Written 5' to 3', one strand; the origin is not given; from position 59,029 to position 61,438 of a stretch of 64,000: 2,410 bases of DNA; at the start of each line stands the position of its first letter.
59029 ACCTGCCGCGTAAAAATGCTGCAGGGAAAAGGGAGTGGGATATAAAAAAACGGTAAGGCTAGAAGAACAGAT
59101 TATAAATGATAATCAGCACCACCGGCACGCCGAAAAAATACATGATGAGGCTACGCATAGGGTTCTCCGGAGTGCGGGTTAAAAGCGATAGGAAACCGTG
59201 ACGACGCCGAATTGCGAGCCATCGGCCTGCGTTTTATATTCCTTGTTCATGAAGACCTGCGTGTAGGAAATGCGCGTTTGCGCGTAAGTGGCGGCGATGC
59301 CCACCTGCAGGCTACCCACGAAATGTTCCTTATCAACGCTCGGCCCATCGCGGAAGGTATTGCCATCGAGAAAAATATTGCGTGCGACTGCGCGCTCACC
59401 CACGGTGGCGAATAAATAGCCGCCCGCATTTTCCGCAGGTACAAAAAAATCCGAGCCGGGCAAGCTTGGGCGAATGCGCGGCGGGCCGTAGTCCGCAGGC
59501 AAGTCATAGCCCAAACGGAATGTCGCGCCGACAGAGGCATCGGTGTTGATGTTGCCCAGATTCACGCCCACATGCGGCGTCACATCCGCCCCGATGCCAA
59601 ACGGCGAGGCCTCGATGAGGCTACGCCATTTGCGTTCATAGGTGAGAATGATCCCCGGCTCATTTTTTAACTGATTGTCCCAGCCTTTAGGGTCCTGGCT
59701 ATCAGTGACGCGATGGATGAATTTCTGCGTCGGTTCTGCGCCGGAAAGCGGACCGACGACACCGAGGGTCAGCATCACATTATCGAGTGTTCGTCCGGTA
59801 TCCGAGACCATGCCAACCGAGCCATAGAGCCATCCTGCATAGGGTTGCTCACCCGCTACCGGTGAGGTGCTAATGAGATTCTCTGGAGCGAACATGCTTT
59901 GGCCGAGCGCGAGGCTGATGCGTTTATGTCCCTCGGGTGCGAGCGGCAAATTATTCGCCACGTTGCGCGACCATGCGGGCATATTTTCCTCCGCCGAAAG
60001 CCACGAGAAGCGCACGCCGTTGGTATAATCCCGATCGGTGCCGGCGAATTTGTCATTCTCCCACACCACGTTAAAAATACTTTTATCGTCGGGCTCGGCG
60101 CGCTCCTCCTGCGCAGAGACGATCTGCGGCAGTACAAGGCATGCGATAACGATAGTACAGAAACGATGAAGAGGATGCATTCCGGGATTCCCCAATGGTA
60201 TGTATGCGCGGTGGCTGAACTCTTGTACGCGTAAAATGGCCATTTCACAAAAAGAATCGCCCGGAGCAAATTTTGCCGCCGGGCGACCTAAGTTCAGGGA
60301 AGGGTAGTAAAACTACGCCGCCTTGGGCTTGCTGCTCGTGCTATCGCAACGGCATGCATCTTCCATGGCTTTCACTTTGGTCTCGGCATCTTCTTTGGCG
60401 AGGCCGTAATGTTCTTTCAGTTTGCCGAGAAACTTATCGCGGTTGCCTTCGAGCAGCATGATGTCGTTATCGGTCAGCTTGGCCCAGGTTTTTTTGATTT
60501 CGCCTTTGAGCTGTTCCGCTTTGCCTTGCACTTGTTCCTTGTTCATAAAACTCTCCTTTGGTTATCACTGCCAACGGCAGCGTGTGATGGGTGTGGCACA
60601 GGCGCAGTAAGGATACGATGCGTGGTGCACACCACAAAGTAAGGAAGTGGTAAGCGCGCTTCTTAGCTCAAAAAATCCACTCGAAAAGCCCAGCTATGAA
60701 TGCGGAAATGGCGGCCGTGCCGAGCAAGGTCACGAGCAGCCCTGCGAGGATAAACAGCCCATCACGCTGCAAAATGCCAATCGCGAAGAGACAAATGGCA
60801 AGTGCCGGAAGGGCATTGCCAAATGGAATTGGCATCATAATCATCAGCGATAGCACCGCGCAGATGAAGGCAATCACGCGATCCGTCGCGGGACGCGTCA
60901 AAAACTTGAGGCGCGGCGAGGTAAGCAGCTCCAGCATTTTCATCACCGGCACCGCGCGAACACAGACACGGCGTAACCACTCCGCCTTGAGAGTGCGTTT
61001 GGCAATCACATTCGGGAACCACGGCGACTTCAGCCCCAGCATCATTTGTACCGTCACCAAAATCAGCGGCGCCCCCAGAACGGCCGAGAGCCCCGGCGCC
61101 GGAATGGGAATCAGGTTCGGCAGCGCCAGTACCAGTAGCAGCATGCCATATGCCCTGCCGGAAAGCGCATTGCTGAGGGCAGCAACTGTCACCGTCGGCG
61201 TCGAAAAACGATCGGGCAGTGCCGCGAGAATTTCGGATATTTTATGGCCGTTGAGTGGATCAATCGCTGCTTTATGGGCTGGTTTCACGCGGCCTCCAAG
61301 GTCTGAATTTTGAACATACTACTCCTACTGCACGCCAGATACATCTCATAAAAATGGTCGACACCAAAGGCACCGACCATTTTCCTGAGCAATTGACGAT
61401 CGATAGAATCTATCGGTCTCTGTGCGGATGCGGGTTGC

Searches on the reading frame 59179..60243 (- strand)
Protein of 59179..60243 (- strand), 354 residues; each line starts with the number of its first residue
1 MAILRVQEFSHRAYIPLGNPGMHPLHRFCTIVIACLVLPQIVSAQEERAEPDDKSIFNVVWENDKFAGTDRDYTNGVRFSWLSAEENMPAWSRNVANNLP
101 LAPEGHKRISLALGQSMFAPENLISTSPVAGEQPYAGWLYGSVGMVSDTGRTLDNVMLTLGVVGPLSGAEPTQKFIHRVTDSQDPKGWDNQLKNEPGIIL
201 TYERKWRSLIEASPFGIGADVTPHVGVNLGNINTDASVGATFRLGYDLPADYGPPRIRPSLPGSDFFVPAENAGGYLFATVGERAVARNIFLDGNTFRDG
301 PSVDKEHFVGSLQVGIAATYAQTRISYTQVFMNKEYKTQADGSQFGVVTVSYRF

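Call 21: search_protein_families(library=ncbifam, proteins=[window:59179-60243:-], max_evalue=0.00001)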
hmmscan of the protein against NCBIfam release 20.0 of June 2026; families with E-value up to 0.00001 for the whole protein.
window:59179-60243:- (354 aa): 0 families

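Call 75: search_protein_families(library=pfam, proteins=[window:59179-60243:-], max_evalue=1e-8)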
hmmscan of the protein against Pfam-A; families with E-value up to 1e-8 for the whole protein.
window:59179-60243:- (354 aa): 1 family
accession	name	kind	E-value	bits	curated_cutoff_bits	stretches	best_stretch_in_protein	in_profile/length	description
PF09982.15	LpxR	-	3.3e-109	365.2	26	1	32-354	2-323/323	Outer membrane protein LpxR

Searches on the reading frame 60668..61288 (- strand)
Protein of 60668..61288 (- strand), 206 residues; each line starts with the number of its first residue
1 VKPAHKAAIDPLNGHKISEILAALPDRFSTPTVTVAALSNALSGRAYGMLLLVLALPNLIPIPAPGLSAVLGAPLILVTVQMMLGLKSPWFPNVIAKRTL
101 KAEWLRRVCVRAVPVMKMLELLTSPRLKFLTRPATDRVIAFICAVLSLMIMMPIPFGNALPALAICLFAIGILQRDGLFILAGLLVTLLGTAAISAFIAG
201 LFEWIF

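Call 75: search_protein_families(library=pfam, proteins=[window:60668-61288:-], max_evalue=1e-8)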
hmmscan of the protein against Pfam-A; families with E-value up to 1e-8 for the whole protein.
window:60668-61288:- (206 aa): 1 family
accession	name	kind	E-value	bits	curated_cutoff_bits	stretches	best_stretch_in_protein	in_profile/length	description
PF06055.17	ExoD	-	8.6e-53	178.8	23.8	1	17-194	1-178/180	Exopolysaccharide synthesis, ExoD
